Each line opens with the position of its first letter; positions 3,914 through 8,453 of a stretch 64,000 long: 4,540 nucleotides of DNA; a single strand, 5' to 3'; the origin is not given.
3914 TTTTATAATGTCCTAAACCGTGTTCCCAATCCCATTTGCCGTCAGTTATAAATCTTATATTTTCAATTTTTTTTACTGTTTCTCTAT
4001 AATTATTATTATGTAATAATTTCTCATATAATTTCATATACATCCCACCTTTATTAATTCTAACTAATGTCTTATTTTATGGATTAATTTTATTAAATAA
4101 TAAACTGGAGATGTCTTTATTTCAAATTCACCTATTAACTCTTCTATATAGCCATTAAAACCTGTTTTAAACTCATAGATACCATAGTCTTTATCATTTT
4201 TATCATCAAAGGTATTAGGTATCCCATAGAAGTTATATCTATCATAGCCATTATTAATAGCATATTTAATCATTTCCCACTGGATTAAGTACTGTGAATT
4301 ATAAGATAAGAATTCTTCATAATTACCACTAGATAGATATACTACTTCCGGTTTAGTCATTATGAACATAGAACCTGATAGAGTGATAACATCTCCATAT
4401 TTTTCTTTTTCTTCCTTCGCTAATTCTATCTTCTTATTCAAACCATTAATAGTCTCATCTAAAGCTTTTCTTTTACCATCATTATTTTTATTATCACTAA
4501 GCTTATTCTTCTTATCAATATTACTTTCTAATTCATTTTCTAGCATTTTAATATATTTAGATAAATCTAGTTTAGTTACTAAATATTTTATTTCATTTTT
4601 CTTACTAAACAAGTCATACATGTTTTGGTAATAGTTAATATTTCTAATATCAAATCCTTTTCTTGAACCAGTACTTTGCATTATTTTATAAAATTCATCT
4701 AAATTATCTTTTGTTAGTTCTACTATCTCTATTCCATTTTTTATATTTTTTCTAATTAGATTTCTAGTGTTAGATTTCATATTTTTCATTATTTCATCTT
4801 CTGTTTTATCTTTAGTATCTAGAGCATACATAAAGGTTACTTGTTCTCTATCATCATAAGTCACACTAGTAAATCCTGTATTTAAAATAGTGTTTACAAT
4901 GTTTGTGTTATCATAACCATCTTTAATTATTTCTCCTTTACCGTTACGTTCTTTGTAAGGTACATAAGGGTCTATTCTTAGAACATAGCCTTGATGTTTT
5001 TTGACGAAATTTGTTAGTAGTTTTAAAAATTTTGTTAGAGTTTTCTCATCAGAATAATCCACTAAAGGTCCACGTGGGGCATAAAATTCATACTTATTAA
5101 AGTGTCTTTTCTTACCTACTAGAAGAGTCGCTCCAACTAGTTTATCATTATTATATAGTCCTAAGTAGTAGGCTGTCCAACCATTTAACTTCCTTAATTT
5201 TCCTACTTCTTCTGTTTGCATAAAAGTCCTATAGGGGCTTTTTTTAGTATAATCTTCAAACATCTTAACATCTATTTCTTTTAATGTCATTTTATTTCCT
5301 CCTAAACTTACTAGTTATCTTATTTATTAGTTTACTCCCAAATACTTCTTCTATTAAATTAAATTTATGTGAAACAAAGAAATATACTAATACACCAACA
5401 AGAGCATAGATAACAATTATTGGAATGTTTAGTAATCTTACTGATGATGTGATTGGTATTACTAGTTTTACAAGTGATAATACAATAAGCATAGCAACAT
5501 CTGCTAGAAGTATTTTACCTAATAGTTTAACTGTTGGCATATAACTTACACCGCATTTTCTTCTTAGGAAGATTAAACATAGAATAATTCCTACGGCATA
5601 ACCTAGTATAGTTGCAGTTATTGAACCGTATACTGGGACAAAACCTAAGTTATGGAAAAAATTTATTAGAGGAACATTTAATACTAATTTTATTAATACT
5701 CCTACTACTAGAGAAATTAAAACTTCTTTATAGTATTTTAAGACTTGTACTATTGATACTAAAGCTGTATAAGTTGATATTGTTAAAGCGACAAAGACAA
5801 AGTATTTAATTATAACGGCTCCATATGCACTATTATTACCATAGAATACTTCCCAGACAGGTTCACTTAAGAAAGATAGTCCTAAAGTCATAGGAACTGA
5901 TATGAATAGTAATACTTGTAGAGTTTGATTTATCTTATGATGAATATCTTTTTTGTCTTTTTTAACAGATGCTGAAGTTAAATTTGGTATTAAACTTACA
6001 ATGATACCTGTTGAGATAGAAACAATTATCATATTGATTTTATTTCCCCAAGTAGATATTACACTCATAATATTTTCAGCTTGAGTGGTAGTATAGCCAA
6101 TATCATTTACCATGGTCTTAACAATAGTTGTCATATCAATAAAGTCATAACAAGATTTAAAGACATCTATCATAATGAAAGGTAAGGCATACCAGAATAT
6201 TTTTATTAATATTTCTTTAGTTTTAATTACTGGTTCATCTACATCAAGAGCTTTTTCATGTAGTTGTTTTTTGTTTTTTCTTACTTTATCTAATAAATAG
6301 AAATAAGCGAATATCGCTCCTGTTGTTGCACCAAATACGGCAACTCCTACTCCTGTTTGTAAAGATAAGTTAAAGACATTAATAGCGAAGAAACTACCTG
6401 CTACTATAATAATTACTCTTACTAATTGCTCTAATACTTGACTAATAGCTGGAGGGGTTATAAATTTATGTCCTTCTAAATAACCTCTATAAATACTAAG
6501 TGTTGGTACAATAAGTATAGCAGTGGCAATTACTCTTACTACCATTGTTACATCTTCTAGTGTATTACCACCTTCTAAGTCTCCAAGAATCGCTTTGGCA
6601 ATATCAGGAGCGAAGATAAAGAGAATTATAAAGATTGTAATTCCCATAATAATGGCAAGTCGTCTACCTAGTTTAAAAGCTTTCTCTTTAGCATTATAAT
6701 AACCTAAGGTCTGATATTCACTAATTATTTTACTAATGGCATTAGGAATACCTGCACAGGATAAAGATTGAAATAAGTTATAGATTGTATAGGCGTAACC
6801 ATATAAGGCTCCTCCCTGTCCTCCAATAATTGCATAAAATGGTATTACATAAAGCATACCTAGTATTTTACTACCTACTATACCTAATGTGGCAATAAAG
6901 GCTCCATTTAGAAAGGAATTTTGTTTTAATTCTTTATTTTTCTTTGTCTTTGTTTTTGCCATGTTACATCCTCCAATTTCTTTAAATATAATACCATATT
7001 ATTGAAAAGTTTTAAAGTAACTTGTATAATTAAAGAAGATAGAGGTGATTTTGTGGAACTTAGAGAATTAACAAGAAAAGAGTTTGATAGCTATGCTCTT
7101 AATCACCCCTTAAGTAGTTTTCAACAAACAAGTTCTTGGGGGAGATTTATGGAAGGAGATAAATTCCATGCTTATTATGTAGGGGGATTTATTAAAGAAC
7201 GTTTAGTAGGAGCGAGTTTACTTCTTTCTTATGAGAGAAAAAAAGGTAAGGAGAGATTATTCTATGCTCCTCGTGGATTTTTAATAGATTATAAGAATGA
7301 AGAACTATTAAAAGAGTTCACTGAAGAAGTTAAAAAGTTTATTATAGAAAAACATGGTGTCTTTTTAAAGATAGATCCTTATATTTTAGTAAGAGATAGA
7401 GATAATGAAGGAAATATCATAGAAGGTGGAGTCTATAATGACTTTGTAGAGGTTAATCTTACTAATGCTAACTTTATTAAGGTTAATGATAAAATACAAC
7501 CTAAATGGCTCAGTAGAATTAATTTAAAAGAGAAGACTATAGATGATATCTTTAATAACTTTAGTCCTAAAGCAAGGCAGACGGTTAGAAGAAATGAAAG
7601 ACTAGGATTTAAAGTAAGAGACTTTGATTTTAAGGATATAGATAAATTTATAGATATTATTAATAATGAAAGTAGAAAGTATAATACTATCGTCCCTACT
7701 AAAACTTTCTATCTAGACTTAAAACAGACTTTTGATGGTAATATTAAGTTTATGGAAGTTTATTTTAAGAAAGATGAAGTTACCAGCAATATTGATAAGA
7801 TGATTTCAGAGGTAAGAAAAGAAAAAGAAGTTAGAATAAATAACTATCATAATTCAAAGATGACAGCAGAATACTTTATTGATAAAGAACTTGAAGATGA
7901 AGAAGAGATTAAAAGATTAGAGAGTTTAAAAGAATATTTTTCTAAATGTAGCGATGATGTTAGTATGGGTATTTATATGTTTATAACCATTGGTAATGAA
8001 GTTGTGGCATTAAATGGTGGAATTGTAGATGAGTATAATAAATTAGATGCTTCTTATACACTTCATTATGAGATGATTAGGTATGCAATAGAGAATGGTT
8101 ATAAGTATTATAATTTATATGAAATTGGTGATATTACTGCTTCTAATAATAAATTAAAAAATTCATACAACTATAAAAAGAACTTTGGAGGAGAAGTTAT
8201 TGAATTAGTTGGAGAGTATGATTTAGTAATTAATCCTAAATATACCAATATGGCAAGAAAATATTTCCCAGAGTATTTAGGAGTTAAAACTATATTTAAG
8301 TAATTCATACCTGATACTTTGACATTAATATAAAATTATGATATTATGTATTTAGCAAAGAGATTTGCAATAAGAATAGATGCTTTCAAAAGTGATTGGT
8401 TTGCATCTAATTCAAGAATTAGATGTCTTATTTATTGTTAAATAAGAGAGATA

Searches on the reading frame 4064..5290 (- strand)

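Call 92: search_protein_families(library=pfam, proteins=[window:4064-5290:-], max_evalue=0.001)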
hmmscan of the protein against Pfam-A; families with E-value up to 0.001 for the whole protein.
window:4064-5290:- (408 aa): 2 families
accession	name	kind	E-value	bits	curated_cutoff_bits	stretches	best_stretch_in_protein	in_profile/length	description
PF02388.22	FemAB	-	5.9e-110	368.3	24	1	8-405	3-406/406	FemAB family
PF13480.13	Acetyltransf_6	-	0.00027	21.5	22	0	315-358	95-138/143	Acetyltransferase (GNAT) domain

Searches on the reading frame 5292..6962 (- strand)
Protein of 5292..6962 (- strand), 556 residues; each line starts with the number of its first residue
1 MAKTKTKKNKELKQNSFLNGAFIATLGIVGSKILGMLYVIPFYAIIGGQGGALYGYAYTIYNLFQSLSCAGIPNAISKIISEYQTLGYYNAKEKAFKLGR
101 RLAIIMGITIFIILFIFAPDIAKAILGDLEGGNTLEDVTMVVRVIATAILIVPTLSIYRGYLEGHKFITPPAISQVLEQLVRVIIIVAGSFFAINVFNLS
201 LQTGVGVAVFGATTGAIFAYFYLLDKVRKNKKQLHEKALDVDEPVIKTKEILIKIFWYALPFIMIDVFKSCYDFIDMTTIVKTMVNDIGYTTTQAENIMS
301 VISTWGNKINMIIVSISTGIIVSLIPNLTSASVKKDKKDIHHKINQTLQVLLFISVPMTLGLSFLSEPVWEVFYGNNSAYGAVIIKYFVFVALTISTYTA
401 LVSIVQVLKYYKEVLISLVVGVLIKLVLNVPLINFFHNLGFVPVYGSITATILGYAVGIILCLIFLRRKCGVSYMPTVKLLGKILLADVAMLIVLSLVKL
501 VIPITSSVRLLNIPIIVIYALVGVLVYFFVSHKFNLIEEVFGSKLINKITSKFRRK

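Call 92: search_protein_families(library=pfam, proteins=[window:5292-6962:-], max_evalue=0.001)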
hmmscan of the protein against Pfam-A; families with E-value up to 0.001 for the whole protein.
window:5292-6962:- (556 aa): 4 families
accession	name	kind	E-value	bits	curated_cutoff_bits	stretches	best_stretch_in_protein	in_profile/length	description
PF01943.22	Polysacc_synt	-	1.9e-20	73.9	28.2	1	18-303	2-255/274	Polysaccharide biosynthesis protein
PF03023.19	MurJ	-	3.8e-08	32.8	27.4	1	52-500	12-430/451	Lipid II flippase MurJ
PF01554.23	MatE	-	2.2e-07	31.2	24.9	1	306-430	34-160/161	MatE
PF13440.11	Polysacc_synt_3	-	5.4e-05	23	23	1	313-377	224-287/293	Polysaccharide biosynthesis protein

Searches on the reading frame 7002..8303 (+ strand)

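Call 92: search_protein_families(library=pfam, proteins=[window:7002-8303:+], max_evalue=0.001)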
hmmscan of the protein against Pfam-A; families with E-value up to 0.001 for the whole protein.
window:7002-8303:+ (433 aa): 2 families
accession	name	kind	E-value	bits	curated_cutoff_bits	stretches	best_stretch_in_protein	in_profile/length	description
PF02388.22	FemAB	-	2.2e-64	218.2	24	1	23-415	1-399/406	FemAB family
PF13480.13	Acetyltransf_6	-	2e-06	28.4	22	1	322-374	84-136/143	Acetyltransferase (GNAT) domain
